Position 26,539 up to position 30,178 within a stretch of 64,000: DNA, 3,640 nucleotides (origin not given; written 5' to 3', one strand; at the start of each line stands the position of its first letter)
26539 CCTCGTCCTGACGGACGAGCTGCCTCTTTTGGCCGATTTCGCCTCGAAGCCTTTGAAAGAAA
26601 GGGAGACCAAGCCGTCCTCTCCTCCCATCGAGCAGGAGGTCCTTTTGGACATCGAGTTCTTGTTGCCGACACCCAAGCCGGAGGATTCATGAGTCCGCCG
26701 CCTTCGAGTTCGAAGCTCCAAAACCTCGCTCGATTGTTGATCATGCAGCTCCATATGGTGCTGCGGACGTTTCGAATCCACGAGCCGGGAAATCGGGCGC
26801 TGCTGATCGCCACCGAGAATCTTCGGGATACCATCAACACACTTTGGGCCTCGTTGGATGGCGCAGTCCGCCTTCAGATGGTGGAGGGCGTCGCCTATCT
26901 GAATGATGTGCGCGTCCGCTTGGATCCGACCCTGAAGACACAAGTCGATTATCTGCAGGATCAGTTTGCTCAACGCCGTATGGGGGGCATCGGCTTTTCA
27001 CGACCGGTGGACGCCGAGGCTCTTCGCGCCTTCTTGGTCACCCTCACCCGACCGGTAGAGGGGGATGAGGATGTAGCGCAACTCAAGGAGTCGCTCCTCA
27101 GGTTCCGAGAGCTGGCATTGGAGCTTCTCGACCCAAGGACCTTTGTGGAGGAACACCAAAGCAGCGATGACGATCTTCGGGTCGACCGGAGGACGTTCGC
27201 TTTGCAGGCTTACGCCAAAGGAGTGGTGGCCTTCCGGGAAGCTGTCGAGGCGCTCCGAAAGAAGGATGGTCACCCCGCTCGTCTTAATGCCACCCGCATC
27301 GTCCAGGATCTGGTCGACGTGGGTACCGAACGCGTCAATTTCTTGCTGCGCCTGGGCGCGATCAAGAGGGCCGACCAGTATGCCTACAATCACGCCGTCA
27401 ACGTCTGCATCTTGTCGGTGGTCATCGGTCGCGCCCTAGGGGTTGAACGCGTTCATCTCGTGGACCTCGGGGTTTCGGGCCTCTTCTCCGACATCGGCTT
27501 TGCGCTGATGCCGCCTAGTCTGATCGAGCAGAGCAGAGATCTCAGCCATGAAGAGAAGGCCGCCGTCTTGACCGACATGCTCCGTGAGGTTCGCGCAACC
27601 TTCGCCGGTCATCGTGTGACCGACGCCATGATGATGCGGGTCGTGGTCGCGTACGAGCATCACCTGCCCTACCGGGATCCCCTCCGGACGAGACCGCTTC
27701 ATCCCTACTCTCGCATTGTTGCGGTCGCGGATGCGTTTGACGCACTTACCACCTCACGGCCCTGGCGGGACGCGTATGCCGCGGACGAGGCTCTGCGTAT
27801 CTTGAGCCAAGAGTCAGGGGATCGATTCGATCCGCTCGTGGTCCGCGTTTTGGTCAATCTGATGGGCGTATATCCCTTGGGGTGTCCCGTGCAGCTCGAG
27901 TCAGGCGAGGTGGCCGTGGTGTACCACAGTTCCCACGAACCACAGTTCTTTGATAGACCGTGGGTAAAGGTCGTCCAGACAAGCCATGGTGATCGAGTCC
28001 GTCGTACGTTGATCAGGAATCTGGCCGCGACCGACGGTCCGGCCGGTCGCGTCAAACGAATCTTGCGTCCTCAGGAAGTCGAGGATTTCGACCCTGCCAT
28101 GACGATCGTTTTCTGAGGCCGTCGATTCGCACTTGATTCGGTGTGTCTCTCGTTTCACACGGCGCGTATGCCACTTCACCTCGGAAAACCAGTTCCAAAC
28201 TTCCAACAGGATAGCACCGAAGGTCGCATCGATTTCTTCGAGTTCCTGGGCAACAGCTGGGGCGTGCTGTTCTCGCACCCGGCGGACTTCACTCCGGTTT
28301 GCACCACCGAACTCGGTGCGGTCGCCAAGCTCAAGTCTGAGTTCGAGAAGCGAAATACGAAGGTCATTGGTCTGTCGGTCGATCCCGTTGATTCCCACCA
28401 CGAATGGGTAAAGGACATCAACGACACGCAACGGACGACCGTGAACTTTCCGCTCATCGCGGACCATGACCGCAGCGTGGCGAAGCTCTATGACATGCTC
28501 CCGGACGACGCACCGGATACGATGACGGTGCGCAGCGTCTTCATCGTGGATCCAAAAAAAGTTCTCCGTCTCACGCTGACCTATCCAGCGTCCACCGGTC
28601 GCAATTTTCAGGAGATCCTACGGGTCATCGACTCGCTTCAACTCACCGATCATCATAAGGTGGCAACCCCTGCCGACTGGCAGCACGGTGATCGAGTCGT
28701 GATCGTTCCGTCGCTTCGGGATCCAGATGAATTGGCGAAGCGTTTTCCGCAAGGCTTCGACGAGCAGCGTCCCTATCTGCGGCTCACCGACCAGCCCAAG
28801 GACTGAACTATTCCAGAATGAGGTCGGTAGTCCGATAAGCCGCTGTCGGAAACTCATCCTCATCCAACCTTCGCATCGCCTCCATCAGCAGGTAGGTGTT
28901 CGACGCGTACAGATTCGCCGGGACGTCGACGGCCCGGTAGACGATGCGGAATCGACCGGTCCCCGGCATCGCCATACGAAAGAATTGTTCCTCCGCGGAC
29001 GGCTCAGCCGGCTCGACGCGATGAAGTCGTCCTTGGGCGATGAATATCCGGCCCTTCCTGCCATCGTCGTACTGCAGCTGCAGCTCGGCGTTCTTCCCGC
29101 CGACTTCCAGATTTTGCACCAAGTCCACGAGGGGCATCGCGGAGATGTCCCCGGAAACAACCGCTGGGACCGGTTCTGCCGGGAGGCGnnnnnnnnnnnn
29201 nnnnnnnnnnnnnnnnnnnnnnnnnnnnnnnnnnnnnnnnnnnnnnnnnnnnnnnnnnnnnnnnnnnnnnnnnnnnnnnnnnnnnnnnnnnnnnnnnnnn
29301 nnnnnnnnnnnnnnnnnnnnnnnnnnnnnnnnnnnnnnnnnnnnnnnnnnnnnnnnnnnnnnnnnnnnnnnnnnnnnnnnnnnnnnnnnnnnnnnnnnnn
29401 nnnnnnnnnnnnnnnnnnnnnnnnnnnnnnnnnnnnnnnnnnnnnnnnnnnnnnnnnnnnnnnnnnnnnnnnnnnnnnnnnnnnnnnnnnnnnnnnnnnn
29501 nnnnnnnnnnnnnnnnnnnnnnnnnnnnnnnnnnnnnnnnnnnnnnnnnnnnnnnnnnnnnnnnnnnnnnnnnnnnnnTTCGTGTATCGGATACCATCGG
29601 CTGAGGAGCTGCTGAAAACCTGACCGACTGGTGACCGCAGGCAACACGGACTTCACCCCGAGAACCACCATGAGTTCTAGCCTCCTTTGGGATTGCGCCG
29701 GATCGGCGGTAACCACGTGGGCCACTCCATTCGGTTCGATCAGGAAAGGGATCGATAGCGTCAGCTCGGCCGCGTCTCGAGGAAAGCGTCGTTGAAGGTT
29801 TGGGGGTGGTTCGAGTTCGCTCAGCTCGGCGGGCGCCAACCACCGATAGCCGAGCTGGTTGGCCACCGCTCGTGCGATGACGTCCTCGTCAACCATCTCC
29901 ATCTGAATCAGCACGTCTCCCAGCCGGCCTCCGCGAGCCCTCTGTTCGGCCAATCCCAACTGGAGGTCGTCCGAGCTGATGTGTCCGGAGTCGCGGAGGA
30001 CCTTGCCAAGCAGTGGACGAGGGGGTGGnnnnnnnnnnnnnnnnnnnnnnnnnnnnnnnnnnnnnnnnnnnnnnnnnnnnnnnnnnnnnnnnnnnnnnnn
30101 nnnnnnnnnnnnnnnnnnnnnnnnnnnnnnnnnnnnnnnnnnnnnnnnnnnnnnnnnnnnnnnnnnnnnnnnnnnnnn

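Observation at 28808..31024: Ser/Thr kinase fused to an MshEN-type c-di-GMP-binding motif, a receiver domain and a DUF4388-like tail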

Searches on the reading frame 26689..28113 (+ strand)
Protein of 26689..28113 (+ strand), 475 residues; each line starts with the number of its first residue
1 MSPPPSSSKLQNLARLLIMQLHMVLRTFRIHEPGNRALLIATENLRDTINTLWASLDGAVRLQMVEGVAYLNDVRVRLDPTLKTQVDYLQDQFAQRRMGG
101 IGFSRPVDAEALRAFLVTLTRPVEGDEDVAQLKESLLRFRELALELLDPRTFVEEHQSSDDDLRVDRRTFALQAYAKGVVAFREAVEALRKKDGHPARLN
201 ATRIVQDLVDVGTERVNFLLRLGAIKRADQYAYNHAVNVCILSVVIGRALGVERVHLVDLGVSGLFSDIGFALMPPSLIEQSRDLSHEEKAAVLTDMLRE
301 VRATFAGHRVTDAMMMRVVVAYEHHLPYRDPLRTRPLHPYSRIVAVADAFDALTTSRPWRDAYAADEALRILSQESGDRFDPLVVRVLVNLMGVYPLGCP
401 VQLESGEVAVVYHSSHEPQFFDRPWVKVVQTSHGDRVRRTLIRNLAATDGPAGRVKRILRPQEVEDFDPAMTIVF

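Call 7: search_protein_families(library=pfam, proteins=[window:26689-28113:+], max_evalue=0.001)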
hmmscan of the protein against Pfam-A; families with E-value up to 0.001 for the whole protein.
window:26689-28113:+ (475 aa): 2 families
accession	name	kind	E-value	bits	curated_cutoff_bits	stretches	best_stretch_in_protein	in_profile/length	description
PF13487.12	HD_5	-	2.4e-15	57.1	27.2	1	229-383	11-169/170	HD domain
PF01966.28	HD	-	0.00037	21.2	22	1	233-352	2-115/116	HD domain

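Call 17: search_protein_families(library=ncbifam, proteins=[window:26689-28113:+], max_evalue=0.01)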
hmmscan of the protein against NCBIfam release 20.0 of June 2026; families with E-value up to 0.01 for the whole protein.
window:26689-28113:+ (475 aa): 1 family
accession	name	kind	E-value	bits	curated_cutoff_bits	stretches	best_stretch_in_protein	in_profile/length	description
NF053512.1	nitric_RR_NosR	exception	8.8e-10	38.2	400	1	226-393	186-355/422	response regulator c-di-GMP phosphodiesterase, NosR family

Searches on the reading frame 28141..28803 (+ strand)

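Call 7: search_protein_families(library=pfam, proteins=[window:28141-28803:+], max_evalue=0.001)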
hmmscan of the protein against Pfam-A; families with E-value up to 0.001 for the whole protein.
window:28141-28803:+ (221 aa): 3 families
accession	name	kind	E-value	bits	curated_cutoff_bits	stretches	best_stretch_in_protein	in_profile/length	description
PF00578.27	AhpC-TSA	-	3.8e-31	108.1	26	1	15-143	2-122/124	AhpC/TSA family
PF08534.16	Redoxin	-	2.6e-12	47.2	26.6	1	15-143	3-129/148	Redoxin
PF10417.14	1-cysPrx_C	-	4.8e-09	36.5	21.1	1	165-201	1-37/41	C-terminal domain of 1-Cys peroxiredoxin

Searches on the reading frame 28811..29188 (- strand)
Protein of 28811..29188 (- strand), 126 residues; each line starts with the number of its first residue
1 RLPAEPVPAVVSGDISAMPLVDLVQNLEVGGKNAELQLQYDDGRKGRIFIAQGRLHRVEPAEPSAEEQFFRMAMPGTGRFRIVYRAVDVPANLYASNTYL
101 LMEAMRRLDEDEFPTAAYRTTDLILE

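Call 53: search_solved_structures(query=window:28811-29188:-, max_evalue=10, show_alignments=2)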
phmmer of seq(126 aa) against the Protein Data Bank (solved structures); distinct sequences matched with E-value up to 10: 4.
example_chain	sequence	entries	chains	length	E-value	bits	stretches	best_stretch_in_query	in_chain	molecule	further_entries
1wj4_A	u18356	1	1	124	0.19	15.1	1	8-52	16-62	KIAA0794 protein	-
8ydp_A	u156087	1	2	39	0.94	12.8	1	101-126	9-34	SARS-CoV-2 inhibiting peptide Ce9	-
8ydr_A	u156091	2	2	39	1.3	12.4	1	101-126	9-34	SARS-CoV-2 inhibiting peptide Ce59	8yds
8ydt_A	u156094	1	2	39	1.3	12.4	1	101-126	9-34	SARS-CoV-2 inhibiting peptide Ce41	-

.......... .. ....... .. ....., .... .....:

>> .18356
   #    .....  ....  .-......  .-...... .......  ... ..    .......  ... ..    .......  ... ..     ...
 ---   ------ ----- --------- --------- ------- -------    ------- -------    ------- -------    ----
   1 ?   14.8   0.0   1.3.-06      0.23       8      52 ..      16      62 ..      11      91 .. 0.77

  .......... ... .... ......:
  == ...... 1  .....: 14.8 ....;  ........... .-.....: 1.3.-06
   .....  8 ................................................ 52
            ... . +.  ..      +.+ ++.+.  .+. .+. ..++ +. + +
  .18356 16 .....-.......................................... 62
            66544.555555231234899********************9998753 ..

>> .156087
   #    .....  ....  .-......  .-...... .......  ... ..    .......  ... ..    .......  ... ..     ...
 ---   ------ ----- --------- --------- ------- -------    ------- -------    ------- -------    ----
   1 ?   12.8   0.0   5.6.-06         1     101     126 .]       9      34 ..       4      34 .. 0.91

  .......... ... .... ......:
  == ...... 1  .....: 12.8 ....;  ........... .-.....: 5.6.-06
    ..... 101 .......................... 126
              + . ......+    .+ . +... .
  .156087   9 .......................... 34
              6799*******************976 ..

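Call 84: predict_structure(alignment_id=A3)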
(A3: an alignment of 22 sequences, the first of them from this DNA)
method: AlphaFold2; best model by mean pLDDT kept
length: 115 residues; sequences in the alignment: 22
mean_pLDDT: 93.2   pTM: 0.83
mean pLDDT of the five models: 93.2, 92.8, 92.3, 91.5, 91.2
residues with pLDDT >= 90: 99; 70-90: 9; 50-70: 6; < 50: 1
segments of 3 or more residues with pLDDT < 50: none
pLDDT, mean of each block of 10 residues (from residue 1): 84 95 97 98 98 95 97 97 97 97 89 57
secondary structure, 60 per line:
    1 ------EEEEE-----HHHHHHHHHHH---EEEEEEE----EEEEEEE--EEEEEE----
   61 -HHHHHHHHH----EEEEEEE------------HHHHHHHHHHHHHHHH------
elements in order: E7-11 H17-27 E31-37 E42-48 E51-56 H62-70 E75-81 H94-109

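Call 86: fold_search(model_id=the predicted structure, library=pdb)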
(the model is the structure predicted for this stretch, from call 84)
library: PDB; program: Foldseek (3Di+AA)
matches with E <= 10: 974; with E <= 0.001: 0
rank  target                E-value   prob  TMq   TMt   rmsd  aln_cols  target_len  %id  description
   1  1aj6                  8.4e-02  0.44  0.28  0.18  11.2        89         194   15  NOVOBIOCIN-RESISTANT MUTANT (R136H) OF THE N-TERMINAL 24 KDA FRAGMENT OF DNA GYRASE B COMPLEXED WITH NOVOBIOCIN AT 2.3 A (released 1998-05-20)
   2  2gre_C                8.9e-02  0.35  0.28  0.13  15.9        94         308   11  Crystal structure of Deblocking aminopeptidase from Bacillus cereus (released 2006-05-23)
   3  5z4o_A                9.5e-02  0.41  0.30  0.20  12.9        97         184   15  Bacterial GyrB ATPase domain in complex with a chemical fragment (released 2018-12-12)
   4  2gre_A                9.5e-02  0.28  0.27  0.13  15.3        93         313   14  Crystal structure of Deblocking aminopeptidase from Bacillus cereus (released 2006-05-23)
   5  8jr6_MODEL_1_A        1.0e-01  0.25  0.25  0.14  15.3       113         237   12  Hsp90a N-terminal domain (released 2024-12-25)
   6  7p2w                  1.2e-01  0.38  0.29  0.17  11.1        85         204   15  E.coli GyrB24 with inhibitor LMD92 (EBL2682) (released 2022-07-20)
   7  7k9w_B                1.5e-01  0.41  0.27  0.16  11.6        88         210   11  Cryptococcus neoformans Hsp90 nucleotide binding domain in complex with BUCMD00461 (released 2021-01-27)
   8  5z4h_A                1.5e-01  0.33  0.28  0.19  11.2        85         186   15  Bacterial GyrB ATPase domain in complex with a chemical fragment (released 2018-12-12)
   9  5mmn                  1.5e-01  0.33  0.28  0.17  11.2        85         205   15  E. coli DNA Gyrase B 24 kDa ATPase domain in complex with 1-ethyl-3-[8-methyl-5-(2-methyl-pyridin-4-yl)-isoquinolin-3-yl (released 2017-04-26)
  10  5zr3_C                1.5e-01  0.10  0.18  0.10  16.2       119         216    9  Crystal structure of Hsp90-alpha N-terminal domain in complex with 4-(3-isopropyl-4-(4-(1-methyl-1H-pyrazol-4-yl)-1H-i (released 2019-01-02)
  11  7k9u_B                1.6e-01  0.35  0.26  0.16  11.6        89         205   13  Cryptococcus neoformans Hsp90 nucleotide binding domain in complex with BUCMD00429 (released 2021-01-27)
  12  7c7o                  1.6e-01  0.33  0.28  0.18  11.2        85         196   15  Crystal structure of E.coli DNA gyrase B in complex with 6-fluoro-8-(methylamino)-2-oxo-1,2-dihydroquinoline derivative (released 2020-10-14)
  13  2gre_P                1.6e-01  0.28  0.30  0.14  15.5        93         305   10  Crystal structure of Deblocking aminopeptidase from Bacillus cereus (released 2006-05-23)
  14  5z9q_A                1.7e-01  0.33  0.28  0.19  11.2        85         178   15  Bacterial GyrB ATPase domain in complex with a chemical fragment (released 2018-12-12)
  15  7p2x                  1.7e-01  0.33  0.28  0.18  11.0        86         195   15  E.coli GyrB24 with inhibitor KOB20 (EBL2583) (released 2022-07-20)
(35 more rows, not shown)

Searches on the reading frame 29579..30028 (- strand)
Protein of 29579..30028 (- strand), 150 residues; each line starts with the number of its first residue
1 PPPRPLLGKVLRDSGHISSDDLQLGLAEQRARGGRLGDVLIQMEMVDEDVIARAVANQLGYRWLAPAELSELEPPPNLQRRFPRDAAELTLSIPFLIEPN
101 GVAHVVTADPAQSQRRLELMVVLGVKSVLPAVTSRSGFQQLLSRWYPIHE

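Call 16: search_solved_structures(query=window:29579-30028:-, max_evalue=10, show_alignments=5)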
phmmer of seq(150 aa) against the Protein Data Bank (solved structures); distinct sequences matched with E-value up to 10: 16.
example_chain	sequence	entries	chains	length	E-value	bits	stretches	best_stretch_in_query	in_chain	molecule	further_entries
6f8l_G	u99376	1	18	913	3.6e-28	102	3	7-147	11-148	Type IV pilus assembly protein PilF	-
9g1w_A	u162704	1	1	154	2e-12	50.9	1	7-147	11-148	Type IV pilus assembly ATPase PilB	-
6ejf_G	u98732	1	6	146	1.7e-10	44.7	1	4-146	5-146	Type IV pilus assembly protein PilF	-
8pe0_A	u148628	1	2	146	1.9e-06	31.5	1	6-119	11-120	c-di-GMP binding domain of the ATPase enzyme PilF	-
8pdk_A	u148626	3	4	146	5.9e-06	29.9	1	7-119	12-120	c-di-GMP binding domain of the ATPase enzyme PilF | ATP-binding motif-containing protein pilF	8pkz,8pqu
8pfa_A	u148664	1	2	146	6.1e-06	29.9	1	7-119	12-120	c-di-GMP binding domain of the ATPase enzyme PilF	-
6ejf_J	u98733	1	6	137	6.4e-06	29.8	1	7-118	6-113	Type IV pilus assembly protein PilF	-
9gl5_A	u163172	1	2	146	1.6e-05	28.5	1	7-119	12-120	ATP-binding motif-containing protein pilF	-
9glg_A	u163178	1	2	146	1.6e-05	28.5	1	7-119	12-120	ATP-binding motif-containing protein pilF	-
5htl_A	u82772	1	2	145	0.0084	19.7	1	4-61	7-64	MSHA biogenesis protein MshE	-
5zfr_A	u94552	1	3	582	0.013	19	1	6-146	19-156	Type IV pilus biogenesis ATPase PilB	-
3jc8_Ba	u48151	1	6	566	0.02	18.4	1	7-146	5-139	Type IV-A pilus assembly ATPase PilB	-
6olj_C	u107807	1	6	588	0.11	16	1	7-146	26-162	Type IV pilus biogenesis ATPase PilB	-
5tsg_B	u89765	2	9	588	0.11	16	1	7-146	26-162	Type IV pilus biogenesis ATPase PilB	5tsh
1tks_A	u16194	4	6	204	0.38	14.3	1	36-96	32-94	3,4-dihydroxy-2-butanone 4-phosphate synthase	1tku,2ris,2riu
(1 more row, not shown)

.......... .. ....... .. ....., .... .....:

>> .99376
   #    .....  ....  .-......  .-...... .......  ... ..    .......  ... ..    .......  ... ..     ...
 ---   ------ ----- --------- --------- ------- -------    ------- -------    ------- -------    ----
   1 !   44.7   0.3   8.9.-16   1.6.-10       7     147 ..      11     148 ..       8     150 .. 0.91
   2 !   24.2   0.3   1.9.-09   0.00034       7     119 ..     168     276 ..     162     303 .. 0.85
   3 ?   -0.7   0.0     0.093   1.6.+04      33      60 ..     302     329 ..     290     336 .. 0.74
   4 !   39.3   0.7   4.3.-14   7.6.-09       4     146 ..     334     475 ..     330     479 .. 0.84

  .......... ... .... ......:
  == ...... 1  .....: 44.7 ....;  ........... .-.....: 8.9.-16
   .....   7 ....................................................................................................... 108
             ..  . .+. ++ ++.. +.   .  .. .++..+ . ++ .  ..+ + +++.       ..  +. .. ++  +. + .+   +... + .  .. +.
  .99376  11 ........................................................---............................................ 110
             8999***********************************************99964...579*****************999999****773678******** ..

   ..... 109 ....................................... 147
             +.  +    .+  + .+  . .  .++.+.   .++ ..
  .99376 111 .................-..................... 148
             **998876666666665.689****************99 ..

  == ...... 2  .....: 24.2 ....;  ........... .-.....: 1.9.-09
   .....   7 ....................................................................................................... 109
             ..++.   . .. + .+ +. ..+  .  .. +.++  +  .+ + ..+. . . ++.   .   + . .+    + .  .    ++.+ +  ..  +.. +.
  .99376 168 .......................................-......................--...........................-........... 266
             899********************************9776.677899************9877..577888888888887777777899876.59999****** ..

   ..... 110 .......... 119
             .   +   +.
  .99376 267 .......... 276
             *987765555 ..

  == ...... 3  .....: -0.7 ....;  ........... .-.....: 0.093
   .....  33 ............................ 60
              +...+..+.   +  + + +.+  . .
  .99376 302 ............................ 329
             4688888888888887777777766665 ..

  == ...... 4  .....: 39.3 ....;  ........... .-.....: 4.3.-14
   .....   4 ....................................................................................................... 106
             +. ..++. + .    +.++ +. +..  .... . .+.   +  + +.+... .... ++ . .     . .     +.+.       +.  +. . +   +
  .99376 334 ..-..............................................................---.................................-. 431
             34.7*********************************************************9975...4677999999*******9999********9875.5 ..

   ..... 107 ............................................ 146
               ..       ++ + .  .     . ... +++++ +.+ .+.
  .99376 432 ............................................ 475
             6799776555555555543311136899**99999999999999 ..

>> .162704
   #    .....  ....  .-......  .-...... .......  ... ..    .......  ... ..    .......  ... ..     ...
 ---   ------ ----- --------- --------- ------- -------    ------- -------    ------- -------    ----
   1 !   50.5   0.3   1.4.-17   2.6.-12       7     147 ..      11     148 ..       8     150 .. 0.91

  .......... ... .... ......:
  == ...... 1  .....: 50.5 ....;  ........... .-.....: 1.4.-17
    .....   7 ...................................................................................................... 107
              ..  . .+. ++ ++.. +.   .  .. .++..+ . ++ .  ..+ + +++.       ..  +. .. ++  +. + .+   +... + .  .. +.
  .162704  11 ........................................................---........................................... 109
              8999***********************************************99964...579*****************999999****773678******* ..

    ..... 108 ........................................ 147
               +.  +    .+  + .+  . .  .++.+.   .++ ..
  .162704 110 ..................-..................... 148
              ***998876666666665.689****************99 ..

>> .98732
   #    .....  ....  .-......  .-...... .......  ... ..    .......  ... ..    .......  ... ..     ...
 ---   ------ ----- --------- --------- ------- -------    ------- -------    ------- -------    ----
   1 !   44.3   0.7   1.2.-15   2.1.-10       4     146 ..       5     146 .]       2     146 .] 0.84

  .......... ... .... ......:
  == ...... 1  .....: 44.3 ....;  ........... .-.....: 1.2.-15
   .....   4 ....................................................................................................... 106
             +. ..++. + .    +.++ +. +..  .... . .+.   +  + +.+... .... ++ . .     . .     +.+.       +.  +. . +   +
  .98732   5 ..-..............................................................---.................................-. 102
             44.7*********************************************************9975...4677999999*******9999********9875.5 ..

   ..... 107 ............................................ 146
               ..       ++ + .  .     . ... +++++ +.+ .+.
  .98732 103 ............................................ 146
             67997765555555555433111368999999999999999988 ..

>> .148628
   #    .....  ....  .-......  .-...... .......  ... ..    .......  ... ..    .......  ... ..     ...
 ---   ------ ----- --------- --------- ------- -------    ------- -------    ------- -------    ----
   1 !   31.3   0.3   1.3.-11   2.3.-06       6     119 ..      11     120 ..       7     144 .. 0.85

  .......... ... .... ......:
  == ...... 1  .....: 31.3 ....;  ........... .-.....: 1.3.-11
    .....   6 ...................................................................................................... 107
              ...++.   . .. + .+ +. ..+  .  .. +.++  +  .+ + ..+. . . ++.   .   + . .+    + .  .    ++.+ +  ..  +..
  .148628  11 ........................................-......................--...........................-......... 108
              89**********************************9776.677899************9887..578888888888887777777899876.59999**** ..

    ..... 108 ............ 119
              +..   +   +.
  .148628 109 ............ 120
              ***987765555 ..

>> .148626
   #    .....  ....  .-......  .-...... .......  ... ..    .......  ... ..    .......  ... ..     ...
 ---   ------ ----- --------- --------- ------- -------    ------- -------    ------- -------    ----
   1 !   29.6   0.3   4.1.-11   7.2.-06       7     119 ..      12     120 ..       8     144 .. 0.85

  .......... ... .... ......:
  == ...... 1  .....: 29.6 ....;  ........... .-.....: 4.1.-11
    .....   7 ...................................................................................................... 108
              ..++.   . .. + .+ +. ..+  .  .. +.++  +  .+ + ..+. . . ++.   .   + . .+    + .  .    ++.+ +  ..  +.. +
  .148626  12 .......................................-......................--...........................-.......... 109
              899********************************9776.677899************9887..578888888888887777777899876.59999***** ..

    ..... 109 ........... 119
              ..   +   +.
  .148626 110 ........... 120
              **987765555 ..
